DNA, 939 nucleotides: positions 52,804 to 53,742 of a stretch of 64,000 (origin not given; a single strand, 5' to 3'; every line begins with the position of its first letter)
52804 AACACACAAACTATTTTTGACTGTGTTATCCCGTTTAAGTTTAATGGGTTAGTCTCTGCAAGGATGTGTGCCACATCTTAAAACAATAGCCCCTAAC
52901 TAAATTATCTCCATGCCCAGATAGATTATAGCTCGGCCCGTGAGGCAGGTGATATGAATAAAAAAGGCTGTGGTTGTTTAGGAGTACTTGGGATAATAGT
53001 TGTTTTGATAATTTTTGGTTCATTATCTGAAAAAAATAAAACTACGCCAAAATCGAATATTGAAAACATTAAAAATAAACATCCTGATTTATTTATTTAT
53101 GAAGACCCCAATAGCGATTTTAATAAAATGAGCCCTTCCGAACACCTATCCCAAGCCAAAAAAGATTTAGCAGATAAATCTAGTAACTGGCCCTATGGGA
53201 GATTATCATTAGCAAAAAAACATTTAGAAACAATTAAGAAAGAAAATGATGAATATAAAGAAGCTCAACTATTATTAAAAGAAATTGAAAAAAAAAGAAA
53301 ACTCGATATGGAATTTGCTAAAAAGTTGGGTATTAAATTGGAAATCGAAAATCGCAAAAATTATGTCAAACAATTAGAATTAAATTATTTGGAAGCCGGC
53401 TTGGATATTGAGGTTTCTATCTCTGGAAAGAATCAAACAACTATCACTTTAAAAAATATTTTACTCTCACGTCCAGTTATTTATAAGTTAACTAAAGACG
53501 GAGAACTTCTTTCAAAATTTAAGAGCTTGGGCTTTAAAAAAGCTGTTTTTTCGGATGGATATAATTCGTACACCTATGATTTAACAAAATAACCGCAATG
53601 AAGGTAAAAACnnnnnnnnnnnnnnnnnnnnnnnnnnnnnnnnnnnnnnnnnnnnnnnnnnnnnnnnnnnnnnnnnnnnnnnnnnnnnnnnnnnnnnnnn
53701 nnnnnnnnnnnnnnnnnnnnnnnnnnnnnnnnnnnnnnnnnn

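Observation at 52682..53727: Low-GC single-gene cassette inserted at the yjbQ start, bounded by 117-bp direct repeats that duplicate the gene's 5' end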

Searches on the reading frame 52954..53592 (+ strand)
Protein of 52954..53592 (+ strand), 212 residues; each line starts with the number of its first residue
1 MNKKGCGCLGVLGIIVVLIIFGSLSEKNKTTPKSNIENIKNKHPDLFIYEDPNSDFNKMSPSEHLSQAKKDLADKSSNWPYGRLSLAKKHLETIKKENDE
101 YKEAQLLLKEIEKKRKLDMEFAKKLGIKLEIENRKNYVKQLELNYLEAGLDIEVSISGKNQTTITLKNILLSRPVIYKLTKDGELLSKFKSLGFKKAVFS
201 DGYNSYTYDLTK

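Call 6: search_protein_families(library=pfam, proteins=[window:52954-53592:+], max_evalue=0.01)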
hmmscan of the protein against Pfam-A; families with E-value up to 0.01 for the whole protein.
window:52954-53592:+ (212 aa): 0 families

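Call 7: find_homologous_proteins(query=window:52954-53589:+, max_evalue=0.001)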
Query window:52954-53589:+ (212 aa): 4 proteins with E <= 0.001 among 393 candidates.
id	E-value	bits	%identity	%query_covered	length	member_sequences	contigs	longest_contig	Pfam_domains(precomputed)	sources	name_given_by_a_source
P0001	2.0e-131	454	100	100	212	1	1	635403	-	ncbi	ncbi:MAG: hypothetical protein ACOZFS_05075 [Thermodesulfobacteriota bacterium]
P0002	1.2e-121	422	92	100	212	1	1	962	-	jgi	jgi:hypothetical protein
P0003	3.0e-113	394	84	100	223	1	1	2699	-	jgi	-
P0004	1.0e-74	269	63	100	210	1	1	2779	-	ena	-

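Call 8: find_encoding_contigs(protein=window:52954-53592:+, flank=10000, max_places=10)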
Protein window:52954-53592:+ (212 aa): no gene with exactly this product is on record in the collection.

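Call 9: find_encoding_contigs(protein=P0003, flank=10000)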
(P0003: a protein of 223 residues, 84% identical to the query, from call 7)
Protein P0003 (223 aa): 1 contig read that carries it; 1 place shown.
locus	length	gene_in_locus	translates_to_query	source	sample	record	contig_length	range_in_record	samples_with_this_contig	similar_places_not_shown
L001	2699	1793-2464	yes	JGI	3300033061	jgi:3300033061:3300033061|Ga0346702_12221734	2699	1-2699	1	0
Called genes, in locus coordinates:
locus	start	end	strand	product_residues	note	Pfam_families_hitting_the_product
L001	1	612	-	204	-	?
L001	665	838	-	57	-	-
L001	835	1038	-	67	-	-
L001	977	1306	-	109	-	-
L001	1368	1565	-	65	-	PF12728:HTH_17, PF13411:MerR_1 (weak)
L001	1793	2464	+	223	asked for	-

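Call 10: find_encoding_contigs(protein=P0004, flank=10000)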
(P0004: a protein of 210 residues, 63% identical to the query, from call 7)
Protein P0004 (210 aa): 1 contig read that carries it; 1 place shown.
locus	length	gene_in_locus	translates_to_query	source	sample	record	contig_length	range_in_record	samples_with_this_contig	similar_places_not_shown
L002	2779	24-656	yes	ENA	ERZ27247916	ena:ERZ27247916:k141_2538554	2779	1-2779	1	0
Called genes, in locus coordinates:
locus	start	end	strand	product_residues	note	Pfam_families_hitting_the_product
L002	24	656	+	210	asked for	-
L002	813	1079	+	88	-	-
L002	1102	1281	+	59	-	-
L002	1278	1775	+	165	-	PF13392:HNH_3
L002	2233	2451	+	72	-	-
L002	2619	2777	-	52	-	?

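Call 11: find_encoding_contigs(protein=P0002, flank=10000)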
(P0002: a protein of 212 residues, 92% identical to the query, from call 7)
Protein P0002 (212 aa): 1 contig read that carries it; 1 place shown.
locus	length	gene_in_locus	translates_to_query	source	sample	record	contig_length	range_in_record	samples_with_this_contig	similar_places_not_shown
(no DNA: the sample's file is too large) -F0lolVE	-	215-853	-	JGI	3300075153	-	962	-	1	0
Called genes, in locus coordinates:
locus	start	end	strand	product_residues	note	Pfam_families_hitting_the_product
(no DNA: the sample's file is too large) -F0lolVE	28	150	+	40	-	-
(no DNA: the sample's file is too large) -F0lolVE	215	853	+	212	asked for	-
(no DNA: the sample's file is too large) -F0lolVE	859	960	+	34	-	?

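Call 18: find_related_loci(query=A1, collection=metagenome_contigs, flank=10000)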
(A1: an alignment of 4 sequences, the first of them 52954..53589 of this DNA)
Query A1 (212 aa) in metagenome_contigs; peptide patterns used: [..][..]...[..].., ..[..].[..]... (x = any residue, [..] = any of these).
232 stretches matched a pattern; 2 encode a relative of the query (tblastn E <= 1e-3); 2 distinct loci.
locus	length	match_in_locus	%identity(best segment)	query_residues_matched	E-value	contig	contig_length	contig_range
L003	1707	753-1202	28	56-196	7e-12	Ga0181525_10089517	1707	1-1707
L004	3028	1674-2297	25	56-205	9e-12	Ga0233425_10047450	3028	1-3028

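Call 19: find_related_loci(query=A1, collection=viral_contigs, flank=10000)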
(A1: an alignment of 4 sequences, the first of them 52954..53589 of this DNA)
Query A1 (212 aa) in viral_contigs; peptide patterns used: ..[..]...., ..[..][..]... (x = any residue, [..] = any of these).
287 stretches matched a pattern, but none encodes a relative of the query by tblastn (E <= 1e-3).

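Call 40: search_protein_families(library=phrogs, proteins=[L001:1-612:-, L001:665-838:-, L001:835-1038:-, L001:977-1306:-, L001:1368-1565:-, L002:813-1079:+, L002:1102-1281:+, L002:1278-1775:+, L002:2233-2451:+, window:52954-53589:+], max_evalue=0.01)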
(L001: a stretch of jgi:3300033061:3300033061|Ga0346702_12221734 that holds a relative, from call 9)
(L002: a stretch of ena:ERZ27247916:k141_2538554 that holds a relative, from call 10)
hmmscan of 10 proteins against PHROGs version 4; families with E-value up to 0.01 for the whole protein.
L001:1-612:- (204 aa): 3 families
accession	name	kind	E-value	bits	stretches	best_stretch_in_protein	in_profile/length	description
phrog_1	-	integration and excision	3.1e-25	90.5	1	5-203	113-292/611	integrase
phrog_11531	-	integration and excision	7.4e-06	27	1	13-139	9-135/144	integrase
phrog_26960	-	unknown function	0.00044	21.5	1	1-119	8-126/146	-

L001:665-838:- (57 aa): 0 families

L001:835-1038:- (67 aa): 0 families

L001:977-1306:- (109 aa): 2 families
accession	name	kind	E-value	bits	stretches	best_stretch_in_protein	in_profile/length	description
phrog_812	-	lysis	0.0014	19.8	1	4-81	2-82/102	Rz-like spanin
phrog_1275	-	lysis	0.0073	17.2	0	1-46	2-48/81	Rz-like spanin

L001:1368-1565:- (65 aa): 12 families
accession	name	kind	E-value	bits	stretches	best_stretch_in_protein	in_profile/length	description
phrog_6401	-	DNA, RNA and nucleotide metabolism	1.5e-10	41.8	1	5-59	6-61/64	DNA binding protein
phrog_66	-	integration and excision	1.8e-07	32.2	1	2-62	87-148/412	excisionase and transcriptional regulator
phrog_15534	-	DNA, RNA and nucleotide metabolism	4.1e-07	31.5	1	4-57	39-91/93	HTH DNA binding protein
phrog_10045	-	DNA, RNA and nucleotide metabolism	5.9e-06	27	1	4-52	16-65/74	HTH DNA binding protein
phrog_2907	-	integration and excision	3.6e-05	25.2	1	5-51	3-51/117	excisionase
phrog_28156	-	unknown function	0.00018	22.6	1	4-41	5-42/156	-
phrog_25665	-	integration and excision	0.00021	22.4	1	5-60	22-77/93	excisionase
phrog_1840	-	integration and excision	0.00023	22.6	1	11-56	9-55/90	excisionase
phrog_2655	-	integration and excision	0.00071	20.3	1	1-50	107-160/181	excisionase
phrog_2474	-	transcription regulation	0.002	19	1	3-55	43-96/118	MerR-like transcriptional regulator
phrog_57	-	head and packaging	0.0035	18.2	1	2-60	6-65/199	terminase small subunit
phrog_7338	-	unknown function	0.0078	17.5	1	4-60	26-83/87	-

L002:813-1079:+ (88 aa): 0 families

L002:1102-1281:+ (59 aa): 0 families

L002:1278-1775:+ (165 aa): 13 families
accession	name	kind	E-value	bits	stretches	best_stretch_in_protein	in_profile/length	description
phrog_99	-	DNA, RNA and nucleotide metabolism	6.9e-61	208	1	2-161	107-261/383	HNH endonuclease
phrog_4578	-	DNA, RNA and nucleotide metabolism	4.8e-18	66.3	1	58-161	15-116/130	HNH endonuclease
phrog_3593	-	DNA, RNA and nucleotide metabolism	7.3e-17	62.7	1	36-157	78-193/210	HNH endonuclease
phrog_374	-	DNA, RNA and nucleotide metabolism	1.6e-11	44.8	1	69-161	321-408/617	HNH endonuclease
phrog_953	-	DNA, RNA and nucleotide metabolism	1.8e-09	38.5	1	114-159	317-361/420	HNH endonuclease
phrog_59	-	DNA, RNA and nucleotide metabolism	1.9e-09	38.4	1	20-119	157-253/423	HNH endonuclease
phrog_826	-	DNA, RNA and nucleotide metabolism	2.1e-08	35.1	1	27-105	83-164/281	HNH endonuclease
phrog_959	-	DNA, RNA and nucleotide metabolism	5.6e-08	33.6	1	39-107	38-112/138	HNH endonuclease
phrog_36769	-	unknown function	3.2e-06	27.7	1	55-158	242-346/367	-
phrog_1872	-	DNA, RNA and nucleotide metabolism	2.2e-05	25.4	1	31-77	38-85/166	endonuclease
phrog_13470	-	DNA, RNA and nucleotide metabolism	0.0001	23.5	1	85-148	67-131/152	HNH endonuclease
phrog_1492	-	DNA, RNA and nucleotide metabolism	0.0001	22.6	1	31-101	82-159/414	HNH endonuclease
phrog_24751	-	DNA, RNA and nucleotide metabolism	0.0022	19.2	1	124-148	21-45/65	HNH endonuclease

L002:2233-2451:+ (72 aa): 1 family
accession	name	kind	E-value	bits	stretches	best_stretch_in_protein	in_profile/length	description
phrog_14681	-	unknown function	0.00017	23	1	45-69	60-84/86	-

window:52954-53589:+ (212 aa): 0 families

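Call 41: search_protein_families(library=pfam, proteins=[L001:1-612:-, L001:665-838:-, L001:835-1038:-, L001:977-1306:-, L001:1368-1565:-, L002:813-1079:+, L002:1102-1281:+, L002:1278-1775:+, L002:2233-2451:+, L004:1533-2330:+], max_evalue=0.01)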
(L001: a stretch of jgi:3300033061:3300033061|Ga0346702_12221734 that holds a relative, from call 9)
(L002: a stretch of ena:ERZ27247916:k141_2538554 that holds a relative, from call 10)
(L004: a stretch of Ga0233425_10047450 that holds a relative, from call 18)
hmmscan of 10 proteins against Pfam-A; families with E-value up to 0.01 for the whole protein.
L001:1-612:- (204 aa): 2 families
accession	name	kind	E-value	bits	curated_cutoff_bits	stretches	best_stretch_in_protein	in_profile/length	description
PF24624.1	Int_N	-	0.00022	22.3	27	1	68-162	6-95/100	Phage integrase, N-terminal domain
PF14659.12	Phage_int_SAM_3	-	0.0032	18.1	22.6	1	67-118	2-56/58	Phage integrase, N-terminal SAM-like domain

L001:665-838:- (57 aa): 0 families

L001:835-1038:- (67 aa): 0 families

L001:977-1306:- (109 aa): 0 families

L001:1368-1565:- (65 aa): 3 families
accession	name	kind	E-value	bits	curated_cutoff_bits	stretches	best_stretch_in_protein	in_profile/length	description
PF12728.13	HTH_17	-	9.8e-11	42.2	27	1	9-56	2-49/51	Helix-turn-helix domain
PF13411.12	MerR_1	-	4.9e-07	30.2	21.6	1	10-55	2-47/69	MerR HTH family regulatory protein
PF00376.29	MerR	-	0.00013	22.2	28.2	1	14-46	5-38/38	MerR family regulatory protein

L002:813-1079:+ (88 aa): 0 families

L002:1102-1281:+ (59 aa): 0 families

L002:1278-1775:+ (165 aa): 1 family
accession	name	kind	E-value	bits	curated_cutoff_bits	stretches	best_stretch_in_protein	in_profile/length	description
PF13392.12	HNH_3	-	2e-13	50.1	24.8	1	56-97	2-44/46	HNH endonuclease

L002:2233-2451:+ (72 aa): 0 families

L004:1533-2330:+ (266 aa): 2 families
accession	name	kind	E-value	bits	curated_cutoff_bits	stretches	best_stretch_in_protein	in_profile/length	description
PF00489.22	IL6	-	0.0033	17.5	27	1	87-178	36-127/186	Interleukin-6/G-CSF/MGF family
PF06133.16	Com_YlbF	-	0.0059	17.5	23.9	0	61-147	13-96/105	Control of competence regulator ComK, YlbF/YmcA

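Call 48: predict_structure(alignment_id=A1)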
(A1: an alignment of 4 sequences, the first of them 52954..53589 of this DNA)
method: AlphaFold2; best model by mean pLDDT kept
length: 212 residues; sequences in the alignment: 4
mean_pLDDT: 54.2   pTM: 0.44
mean pLDDT of the five models: 54.2, 51.2, 49.4, 48.9, 44.7
residues with pLDDT >= 90: 7; 70-90: 41; 50-70: 53; < 50: 111
segments of 3 or more residues with pLDDT < 50: 1-13, 20-33, 76-81, 121-183, 192-194, 198-206
pLDDT, mean of each block of 10 residues (from residue 1): 38 48 39 55 65 76 88 56 69 85 88 63 42 37 37 36 36 33 51 49 46 57
secondary structure, 60 per line:
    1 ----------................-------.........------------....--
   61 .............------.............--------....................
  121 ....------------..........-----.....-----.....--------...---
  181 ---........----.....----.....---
elements in order: H11-26 H34-42 H55-58 H61-73 H80-92 H101-124 H137-146 E152-156 E162-166 E175-177 H184-191 E196-200 E205-209

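Call 49: search_protein_representatives(alignment_id=A1)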
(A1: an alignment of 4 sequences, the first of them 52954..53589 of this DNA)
Query: 4 sequences, 212 profile positions. Proteins with E-value up to 0.001 (for the whole library): 1046; up to 1e-10: 325; up to 1e-30: 13. The best 150 are listed.
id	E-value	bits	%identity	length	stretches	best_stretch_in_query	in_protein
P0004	7.0e-108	375.5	-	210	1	1-212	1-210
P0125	7.8e-42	159.6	-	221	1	5-212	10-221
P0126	1.9e-40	155.1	-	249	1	18-210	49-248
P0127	2.0e-39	151.8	-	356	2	59-212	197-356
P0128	1.2e-36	142.6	-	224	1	50-211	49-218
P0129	4.1e-36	140.9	-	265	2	59-208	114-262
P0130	4.8e-35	137.4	-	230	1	53-212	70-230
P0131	6.1e-34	133.8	-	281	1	3-212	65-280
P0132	6.2e-33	130.5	-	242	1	4-212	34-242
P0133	1.7e-32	129.1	-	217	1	8-212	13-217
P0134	2.9e-32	128.4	-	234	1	9-210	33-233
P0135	4.1e-32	127.9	-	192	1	52-212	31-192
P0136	3.3e-31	124.9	-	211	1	60-210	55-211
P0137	1.8e-30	122.5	-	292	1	11-209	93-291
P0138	3.7e-30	121.5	-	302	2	60-210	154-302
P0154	3.6e-26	108.4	-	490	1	8-210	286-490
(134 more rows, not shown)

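Call 52: search_protein_families(library=pfam, alignment_id=A3, max_evalue=0.001)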
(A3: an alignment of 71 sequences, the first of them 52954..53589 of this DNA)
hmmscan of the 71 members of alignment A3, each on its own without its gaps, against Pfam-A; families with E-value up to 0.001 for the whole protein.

A. member 1, window:52954-53589:+ (212 aa): 0 families

B. families by the number of members that match (of 71 scanned): 11 families
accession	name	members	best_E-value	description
PF13240.11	Zn_Ribbon_1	13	2.1e-08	zinc-ribbon domain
PF13248.11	Zn_ribbon_3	9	1.2e-09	zinc-ribbon domain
PF12773.13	DZR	9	1e-08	Double zinc ribbon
PF10571.15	UPF0547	3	2.4e-08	Uncharacterised protein family UPF0547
PF13432.12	TPR_16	3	0.00025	Tetratricopeptide repeat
PF13428.12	TPR_14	2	2.5e-06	Tetratricopeptide repeat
PF14559.12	TPR_19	1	2.8e-05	Tetratricopeptide repeat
PF24463.1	DUF7577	1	7.2e-05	Domain of unknown function (DUF7577)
PF22191.2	IBR_1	1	0.00022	IBR domain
PF00515.34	TPR_1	1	0.00052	Tetratricopeptide repeat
PF17032.10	Zn_ribbon_15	1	0.00059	zinc-ribbon family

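Call 53: search_protein_families(library=padloc, proteins=[window:52954-53589:+, P0125, P0126, P0127, P0154], max_evalue=0.01)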
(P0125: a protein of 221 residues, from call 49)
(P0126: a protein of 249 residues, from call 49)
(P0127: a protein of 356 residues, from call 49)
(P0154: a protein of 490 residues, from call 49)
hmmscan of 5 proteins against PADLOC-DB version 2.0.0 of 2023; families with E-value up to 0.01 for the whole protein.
window:52954-53589:+ (212 aa): 0 families

P0125 (221 aa): 0 families

P0126 (249 aa): 1 family
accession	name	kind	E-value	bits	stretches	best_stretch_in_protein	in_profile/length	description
PDLC02726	PbeC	-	0.0013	15.3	1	120-187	246-310/637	PbeC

P0127 (356 aa): 0 families

P0154 (490 aa): 0 families

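Call 54: search_protein_families(library=ncbifam, proteins=[window:52954-53589:+, P0125, P0126, P0127, P0154], max_evalue=0.01)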
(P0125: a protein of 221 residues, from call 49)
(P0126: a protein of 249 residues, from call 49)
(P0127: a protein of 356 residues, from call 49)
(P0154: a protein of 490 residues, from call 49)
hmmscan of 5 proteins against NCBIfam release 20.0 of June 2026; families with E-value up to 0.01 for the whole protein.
window:52954-53589:+ (212 aa): 1 family
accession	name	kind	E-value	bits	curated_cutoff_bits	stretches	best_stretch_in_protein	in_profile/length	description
NF041479.2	spor_membprot_YtrI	equivalog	0.0017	18.3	125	0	10-59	23-72/166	sporulation membrane protein YtrI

P0125 (221 aa): 0 families

P0126 (249 aa): 0 families

P0127 (356 aa): 2 families
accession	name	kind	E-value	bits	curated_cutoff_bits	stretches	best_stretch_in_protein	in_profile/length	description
NF053815.1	teico_TcaA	equivalog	1.1e-05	24.4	550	1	31-103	2-72/463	membrane-associated protein TcaA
NF011149.0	PRK14559.1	equivalog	6.9e-05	21.8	374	1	3-56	2-53/642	serine/threonine phosphatase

P0154 (490 aa): 1 family
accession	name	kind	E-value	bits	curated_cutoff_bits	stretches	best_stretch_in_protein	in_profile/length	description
NF041070.1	carrier_LysW_Arch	domain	0.0055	16.7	75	0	6-37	3-37/57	alpha-aminoadipate/glutamate carrier protein LysW/ArgW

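Call 57: list_cluster_members(proteins=[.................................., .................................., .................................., P0002, window:52777-52881:+])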
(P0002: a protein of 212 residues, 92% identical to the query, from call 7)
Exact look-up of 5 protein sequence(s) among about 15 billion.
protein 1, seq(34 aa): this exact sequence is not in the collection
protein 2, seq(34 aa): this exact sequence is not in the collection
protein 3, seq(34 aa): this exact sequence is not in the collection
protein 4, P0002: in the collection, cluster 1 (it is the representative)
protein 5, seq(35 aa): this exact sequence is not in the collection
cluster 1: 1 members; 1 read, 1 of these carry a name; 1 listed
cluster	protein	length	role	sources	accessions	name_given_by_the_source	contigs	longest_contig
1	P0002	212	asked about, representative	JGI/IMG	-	hypothetical protein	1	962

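Call 58: predict_structure(alignment_id=A3)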
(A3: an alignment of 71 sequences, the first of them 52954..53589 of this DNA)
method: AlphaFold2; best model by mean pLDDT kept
length: 212 residues; sequences in the alignment: 71
mean_pLDDT: 89.0   pTM: 0.68
mean pLDDT of the five models: 89.0, 88.4, 87.8, 87.3, 86.9
residues with pLDDT >= 90: 157; 70-90: 21; 50-70: 29; < 50: 5
segments of 3 or more residues with pLDDT < 50: 1-4
pLDDT, mean of each block of 10 residues (from residue 1): 51 78 63 62 69 90 98 96 98 98 98 97 96 98 97 98 97 93 95 98 97 94
secondary structure, 60 per line:
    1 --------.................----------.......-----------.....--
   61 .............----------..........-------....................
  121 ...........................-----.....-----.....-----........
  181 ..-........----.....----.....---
elements in order: H9-25 H36-42 H54-58 H61-73 H84-93 H101-147 E153-157 E163-167 H173-182 H184-191 E196-200 E205-209

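Call 61: fold_search(model_id=the predicted structure, library=pdb)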
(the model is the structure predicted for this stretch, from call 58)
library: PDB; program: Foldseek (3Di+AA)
matches with E <= 10: 223; with E <= 0.001: 0
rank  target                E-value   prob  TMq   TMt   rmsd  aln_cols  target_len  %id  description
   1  3w91_C                4.7e-01  0.41  0.19  0.18   5.9       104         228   16  crystal structure of SeMet-labeled yeast N-acetyltransferase Mpr1 L87M mutant (released 2013-07-17)
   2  5ulj_C                6.8e-01  0.44  0.17  0.10   4.4        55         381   16  Crystal structure of Scheffersomyces stipitis Rai1 in complex with (3'-NADP)+ and calcium ion (released 2017-05-17)
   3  3m8w_C                6.8e-01  0.38  0.22  0.13   5.7        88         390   15  Phosphopentomutase from Bacillus cereus (released 2010-12-29)
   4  8yfr_S                6.8e-01  0.25  0.16  0.10   7.6        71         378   11  Cryo EM structure of Komagataella phaffii Rat1-Rai1 complex bound within the RNAPII cleft (released 2024-09-25)
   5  4lrc_B                8.2e-01  0.33  0.22  0.13   6.1        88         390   16  Phosphopentomutase V158L variant (released 2013-07-31)
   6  4lrd                  8.7e-01  0.35  0.22  0.13   6.2        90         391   17  Phosphopentomutase 4H11 variant (released 2013-07-31)
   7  4pv6_C                8.7e-01  0.18  0.14  0.18   5.0        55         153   13  Crystal Structure Analysis of Ard1 from Thermoplasma volcanium (released 2015-01-21)
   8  3w91_A                9.3e-01  0.30  0.19  0.18   6.4       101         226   15  crystal structure of SeMet-labeled yeast N-acetyltransferase Mpr1 L87M mutant (released 2013-07-17)
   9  7bto_F                9.9e-01  0.18  0.16  0.09   7.4        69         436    9  EcoR124I-ArdA in the Translocation State (released 2020-05-27)
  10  6h2j_B                1.1e+00  0.21  0.18  0.04   6.8        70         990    6  Crystal structure of the HsdR subunit of the EcoR124I restriction enzyme with the C-terminal domain (released 2018-08-08)
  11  8cp3_B                1.2e+00  0.21  0.22  0.19   4.7        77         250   12  Apo-LarE in complex with AMP-PNP (released 2024-01-31)
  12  4pv6_B                1.2e+00  0.20  0.15  0.21   4.8        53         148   13  Crystal Structure Analysis of Ard1 from Thermoplasma volcanium (released 2015-01-21)
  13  2psw_A                1.2e+00  0.18  0.16  0.21   4.7        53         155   13  Human MAK3 homolog in complex with CoA (released 2007-06-05)
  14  4lr7_A                1.3e+00  0.28  0.22  0.13   5.6        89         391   15  Phosphopentomutase S154A variant (released 2013-07-31)
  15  3pzj_B                1.3e+00  0.16  0.15  0.16   4.8        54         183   13  Crystal structure of a probable acetyltransferases (GNAT family) from Chromobacterium violaceum ATCC 12472 (released 2011-01-19)
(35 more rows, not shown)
